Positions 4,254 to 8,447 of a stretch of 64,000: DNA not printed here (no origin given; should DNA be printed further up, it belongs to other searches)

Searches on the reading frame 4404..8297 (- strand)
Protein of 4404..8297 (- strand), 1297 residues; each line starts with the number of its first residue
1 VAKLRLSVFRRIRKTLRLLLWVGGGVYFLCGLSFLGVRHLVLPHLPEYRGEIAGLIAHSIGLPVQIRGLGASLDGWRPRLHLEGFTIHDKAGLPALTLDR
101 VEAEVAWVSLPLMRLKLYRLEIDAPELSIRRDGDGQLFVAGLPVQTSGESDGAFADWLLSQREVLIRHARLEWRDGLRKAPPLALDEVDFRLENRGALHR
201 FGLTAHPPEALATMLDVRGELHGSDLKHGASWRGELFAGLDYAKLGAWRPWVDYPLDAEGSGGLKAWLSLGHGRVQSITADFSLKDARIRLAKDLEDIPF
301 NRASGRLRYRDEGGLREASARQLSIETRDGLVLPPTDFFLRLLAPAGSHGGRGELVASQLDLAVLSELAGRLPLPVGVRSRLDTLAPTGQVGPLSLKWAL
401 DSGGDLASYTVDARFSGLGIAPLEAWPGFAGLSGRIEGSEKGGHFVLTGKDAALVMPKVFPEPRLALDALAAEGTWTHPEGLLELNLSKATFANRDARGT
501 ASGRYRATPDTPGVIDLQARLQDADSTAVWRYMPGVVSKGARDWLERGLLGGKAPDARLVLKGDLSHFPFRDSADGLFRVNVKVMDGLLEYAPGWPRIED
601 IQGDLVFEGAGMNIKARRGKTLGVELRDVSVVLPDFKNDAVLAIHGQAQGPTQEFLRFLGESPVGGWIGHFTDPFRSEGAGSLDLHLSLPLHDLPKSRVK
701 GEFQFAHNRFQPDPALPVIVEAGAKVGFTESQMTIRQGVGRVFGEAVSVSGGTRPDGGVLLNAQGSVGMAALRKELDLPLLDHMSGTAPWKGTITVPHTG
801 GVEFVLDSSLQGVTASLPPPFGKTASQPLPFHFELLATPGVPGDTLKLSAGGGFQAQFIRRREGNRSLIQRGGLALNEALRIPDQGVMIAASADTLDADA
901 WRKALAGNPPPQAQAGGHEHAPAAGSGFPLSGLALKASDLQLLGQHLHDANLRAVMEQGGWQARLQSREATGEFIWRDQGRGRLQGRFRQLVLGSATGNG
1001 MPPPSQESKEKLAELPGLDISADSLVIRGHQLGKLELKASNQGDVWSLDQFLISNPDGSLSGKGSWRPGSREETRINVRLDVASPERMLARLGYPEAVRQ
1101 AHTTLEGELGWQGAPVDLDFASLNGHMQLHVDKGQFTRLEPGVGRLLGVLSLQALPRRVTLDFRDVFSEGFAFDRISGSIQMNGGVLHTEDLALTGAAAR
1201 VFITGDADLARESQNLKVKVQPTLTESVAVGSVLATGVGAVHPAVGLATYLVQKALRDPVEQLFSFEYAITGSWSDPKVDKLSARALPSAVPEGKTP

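Call 80: search_protein_families(library=pfam, proteins=[window:4404-8297:-], max_evalue=0.00001)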
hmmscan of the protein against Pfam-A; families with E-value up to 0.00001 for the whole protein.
window:4404-8297:- (1297 aa): 2 families
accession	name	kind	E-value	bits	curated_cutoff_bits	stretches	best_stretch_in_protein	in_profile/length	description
PF13116.12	YhdP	-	3.9e-285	949.7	46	1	12-1279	4-1224/1224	YhdP protein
PF05359.17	DUF748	-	1.1e-09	37.4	50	1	8-198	7-190/1037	Domain of Unknown Function (DUF748)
